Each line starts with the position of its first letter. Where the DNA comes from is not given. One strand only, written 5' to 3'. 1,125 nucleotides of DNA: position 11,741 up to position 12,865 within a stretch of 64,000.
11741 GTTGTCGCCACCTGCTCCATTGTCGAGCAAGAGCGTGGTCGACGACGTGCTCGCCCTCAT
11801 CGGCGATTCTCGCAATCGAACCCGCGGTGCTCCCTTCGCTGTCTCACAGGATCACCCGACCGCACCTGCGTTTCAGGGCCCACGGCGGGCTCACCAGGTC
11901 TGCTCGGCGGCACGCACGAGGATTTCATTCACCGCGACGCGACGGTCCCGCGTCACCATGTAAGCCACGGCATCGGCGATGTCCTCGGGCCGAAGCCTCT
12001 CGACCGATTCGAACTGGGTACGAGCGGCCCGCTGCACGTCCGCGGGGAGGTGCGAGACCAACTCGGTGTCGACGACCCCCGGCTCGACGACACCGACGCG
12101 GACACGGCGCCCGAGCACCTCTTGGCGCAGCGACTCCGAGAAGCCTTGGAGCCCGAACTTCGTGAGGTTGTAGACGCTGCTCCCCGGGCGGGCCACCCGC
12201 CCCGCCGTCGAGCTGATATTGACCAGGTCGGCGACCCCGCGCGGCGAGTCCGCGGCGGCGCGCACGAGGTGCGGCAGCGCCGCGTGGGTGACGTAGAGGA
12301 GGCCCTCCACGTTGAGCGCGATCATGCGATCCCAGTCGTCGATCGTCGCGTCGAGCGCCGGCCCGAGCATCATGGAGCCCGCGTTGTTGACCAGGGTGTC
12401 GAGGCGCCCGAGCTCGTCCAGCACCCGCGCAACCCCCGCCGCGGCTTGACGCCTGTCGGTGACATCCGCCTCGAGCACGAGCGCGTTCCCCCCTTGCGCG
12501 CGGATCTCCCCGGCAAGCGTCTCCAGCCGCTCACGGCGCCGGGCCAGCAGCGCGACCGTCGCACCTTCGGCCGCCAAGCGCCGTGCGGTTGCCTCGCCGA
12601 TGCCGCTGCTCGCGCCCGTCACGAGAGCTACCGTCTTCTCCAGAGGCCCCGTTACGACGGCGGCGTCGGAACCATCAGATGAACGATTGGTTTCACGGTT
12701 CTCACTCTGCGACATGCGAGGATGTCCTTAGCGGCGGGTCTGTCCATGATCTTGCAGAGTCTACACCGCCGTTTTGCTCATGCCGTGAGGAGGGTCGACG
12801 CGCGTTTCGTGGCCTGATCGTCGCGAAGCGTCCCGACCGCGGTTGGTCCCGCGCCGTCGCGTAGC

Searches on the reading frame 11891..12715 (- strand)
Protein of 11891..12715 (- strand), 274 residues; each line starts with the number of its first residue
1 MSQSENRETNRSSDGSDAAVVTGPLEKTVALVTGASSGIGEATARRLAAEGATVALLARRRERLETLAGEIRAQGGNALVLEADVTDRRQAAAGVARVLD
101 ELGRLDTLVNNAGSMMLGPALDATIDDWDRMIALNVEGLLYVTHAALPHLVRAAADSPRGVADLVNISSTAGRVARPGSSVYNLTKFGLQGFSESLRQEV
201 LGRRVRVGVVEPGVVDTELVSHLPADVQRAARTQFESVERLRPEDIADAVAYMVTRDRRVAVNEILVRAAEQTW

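Call 19: search_protein_families(library=pfam, proteins=[window:11891-12715:-], max_evalue=0.001)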
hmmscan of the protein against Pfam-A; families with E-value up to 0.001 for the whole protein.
window:11891-12715:- (274 aa): 5 families
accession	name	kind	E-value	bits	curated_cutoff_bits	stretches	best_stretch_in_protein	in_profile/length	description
PF00106.31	adh_short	-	1e-55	188.7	26.6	1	29-225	2-192/195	short chain dehydrogenase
PF13561.12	adh_short_C2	-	4.4e-44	151.3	27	1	34-260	1-223/236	Enoyl-(Acyl carrier protein) reductase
PF08659.16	KR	-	3e-15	57.1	22.6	1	30-199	3-166/180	KR domain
PF01370.27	Epimerase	-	3.1e-06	27.2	20.9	1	30-172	1-120/240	NAD dependent epimerase/dehydratase family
PF23441.1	SDR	-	0.00083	19.2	27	0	26-222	6-201/258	SDR-like rossmann domain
